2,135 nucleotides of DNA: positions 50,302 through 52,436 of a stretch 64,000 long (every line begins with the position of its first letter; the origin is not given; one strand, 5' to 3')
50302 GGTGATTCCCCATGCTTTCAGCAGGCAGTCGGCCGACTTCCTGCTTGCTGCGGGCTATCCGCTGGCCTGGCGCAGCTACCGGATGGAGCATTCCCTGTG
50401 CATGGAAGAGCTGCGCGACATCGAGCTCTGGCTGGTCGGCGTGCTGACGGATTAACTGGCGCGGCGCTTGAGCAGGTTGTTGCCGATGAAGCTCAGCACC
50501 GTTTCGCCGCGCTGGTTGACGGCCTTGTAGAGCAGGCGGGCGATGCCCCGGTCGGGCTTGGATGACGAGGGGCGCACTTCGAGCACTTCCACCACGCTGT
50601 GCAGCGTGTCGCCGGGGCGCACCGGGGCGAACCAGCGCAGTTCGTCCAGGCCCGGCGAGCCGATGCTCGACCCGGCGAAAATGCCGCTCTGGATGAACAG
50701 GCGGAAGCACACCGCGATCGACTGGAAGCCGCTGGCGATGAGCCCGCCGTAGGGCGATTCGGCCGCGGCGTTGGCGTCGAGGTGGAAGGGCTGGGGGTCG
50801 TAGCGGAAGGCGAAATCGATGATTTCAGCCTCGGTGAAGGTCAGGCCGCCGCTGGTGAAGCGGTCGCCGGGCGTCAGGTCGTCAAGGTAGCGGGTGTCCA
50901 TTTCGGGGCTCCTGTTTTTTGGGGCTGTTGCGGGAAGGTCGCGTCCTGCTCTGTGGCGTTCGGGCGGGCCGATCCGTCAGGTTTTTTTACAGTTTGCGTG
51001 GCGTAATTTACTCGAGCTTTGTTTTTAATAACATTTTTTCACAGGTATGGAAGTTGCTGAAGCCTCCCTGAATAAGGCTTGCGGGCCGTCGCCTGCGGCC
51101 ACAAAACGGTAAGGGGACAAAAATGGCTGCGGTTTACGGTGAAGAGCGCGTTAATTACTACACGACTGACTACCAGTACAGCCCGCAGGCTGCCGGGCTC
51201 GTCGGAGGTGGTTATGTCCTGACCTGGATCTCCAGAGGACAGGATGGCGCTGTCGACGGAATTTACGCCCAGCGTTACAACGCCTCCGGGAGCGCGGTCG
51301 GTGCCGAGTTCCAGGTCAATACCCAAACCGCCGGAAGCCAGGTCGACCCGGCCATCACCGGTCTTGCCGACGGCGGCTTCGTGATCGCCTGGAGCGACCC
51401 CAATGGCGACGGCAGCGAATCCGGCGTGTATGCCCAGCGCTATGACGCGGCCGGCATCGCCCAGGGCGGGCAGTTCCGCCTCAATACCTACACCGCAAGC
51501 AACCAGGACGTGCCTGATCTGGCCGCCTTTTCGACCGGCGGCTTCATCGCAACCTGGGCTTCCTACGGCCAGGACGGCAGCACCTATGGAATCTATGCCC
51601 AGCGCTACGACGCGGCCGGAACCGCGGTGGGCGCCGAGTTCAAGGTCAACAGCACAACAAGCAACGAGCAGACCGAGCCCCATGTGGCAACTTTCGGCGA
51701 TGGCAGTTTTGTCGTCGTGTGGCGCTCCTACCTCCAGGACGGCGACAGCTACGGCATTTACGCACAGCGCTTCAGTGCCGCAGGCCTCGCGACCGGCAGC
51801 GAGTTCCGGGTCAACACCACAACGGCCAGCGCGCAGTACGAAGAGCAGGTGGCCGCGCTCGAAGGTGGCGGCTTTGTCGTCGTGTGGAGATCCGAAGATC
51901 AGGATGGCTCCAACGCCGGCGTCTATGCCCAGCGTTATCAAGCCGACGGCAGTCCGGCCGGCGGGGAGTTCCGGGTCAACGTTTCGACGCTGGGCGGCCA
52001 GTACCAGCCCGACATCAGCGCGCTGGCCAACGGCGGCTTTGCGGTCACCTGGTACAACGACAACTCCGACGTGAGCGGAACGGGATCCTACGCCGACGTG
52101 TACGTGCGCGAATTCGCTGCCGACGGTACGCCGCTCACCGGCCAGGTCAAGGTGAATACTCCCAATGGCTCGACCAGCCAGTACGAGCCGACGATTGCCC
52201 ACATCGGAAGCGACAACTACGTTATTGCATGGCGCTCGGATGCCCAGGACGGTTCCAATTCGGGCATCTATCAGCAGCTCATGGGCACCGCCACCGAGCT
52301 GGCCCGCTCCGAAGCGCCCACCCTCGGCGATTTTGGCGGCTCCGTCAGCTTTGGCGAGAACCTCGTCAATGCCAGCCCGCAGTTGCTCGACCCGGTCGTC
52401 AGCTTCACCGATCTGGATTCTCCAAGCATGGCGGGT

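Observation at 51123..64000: Giant multi-propeller adhesin-like protein missed by the ORF track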

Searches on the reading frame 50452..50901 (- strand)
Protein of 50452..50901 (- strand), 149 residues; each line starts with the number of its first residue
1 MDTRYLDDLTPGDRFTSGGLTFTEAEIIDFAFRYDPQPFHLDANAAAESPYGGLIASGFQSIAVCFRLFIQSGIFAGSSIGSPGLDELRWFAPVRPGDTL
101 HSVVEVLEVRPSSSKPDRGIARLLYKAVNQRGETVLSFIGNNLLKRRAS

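Call 28: search_protein_families(library=pfam, proteins=[window:50452-50901:-], max_evalue=0.00001)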
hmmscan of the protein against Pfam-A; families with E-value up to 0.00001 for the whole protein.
window:50452-50901:- (149 aa): 1 family
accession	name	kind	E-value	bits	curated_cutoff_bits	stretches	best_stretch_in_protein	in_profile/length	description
PF01575.25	MaoC_dehydratas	-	5.8e-16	58.7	27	1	18-112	14-107/123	MaoC like domain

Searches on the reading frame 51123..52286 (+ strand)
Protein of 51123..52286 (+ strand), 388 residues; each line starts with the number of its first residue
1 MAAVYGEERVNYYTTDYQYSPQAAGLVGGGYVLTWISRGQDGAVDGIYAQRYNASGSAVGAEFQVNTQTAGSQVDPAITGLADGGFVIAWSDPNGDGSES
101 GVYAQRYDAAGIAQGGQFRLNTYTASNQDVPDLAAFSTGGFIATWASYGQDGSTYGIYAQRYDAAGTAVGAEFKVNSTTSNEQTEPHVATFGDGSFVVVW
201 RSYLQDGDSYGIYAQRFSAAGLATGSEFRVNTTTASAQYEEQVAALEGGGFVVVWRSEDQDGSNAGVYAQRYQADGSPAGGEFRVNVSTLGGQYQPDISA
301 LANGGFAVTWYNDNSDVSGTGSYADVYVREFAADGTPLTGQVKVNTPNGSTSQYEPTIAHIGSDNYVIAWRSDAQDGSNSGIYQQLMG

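Call 18: search_protein_families(library=pfam, proteins=[window:51123-52286:+], max_evalue=1)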
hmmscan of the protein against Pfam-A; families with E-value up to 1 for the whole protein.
window:51123-52286:+ (388 aa): 7 families
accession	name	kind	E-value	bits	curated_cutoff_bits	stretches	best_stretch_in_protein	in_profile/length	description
PF04234.18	CopC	-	6.5e-05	24.3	23.3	0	166-208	42-82/92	CopC domain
PF04616.20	Glyco_hydro_43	-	6.7e-05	22.8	32.2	0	66-126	114-174/288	Glycosyl hydrolases family 43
PF22036.2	MoaF_like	-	0.00044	20.5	27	0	329-372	16-58/94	MoaF-like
PF23157.1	DUF7055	-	0.098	12.8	27.6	0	331-345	22-36/66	Domain of unknown function (DUF7055)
PF17789.7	MG4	-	0.14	12.9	24.7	0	332-367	10-45/95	Macroglobulin domain MG4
PF11153.13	DUF2931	-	0.21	11.7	22.2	0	237-276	109-148/182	Protein of unknown function (DUF2931)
PF17787.7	PH_14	-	0.27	11.5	22.7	0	223-263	7-47/131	PH domain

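Call 23: search_protein_representatives(alignment_id=A1)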
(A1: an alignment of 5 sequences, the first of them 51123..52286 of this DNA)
Query: 5 sequences, 391 profile positions. Proteins with E-value up to 0.001 (for the whole library): 53523; up to 1e-10: 38649; up to 1e-30: 19510. The best 150 are listed.
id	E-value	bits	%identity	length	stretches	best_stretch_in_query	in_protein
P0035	0.0e+00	3660.7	-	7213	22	7-291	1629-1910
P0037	0.0e+00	2883.0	-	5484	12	2-391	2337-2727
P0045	0.0e+00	2608.6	-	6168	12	6-391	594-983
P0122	0.0e+00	2533.6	-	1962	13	11-315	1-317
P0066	0.0e+00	2413.2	-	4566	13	6-387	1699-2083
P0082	0.0e+00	2400.9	-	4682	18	6-322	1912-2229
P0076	0.0e+00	2395.9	-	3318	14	3-317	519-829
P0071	0.0e+00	2317.5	-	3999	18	18-240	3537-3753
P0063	0.0e+00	2309.6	-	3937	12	3-311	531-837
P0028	0.0e+00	2288.0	-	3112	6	3-391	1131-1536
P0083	0.0e+00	2255.6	-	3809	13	16-292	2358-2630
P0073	0.0e+00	2207.6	-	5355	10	6-259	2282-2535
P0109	0.0e+00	2134.7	-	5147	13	9-236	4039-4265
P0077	0.0e+00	2129.8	-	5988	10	3-391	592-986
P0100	0.0e+00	2125.4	-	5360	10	3-390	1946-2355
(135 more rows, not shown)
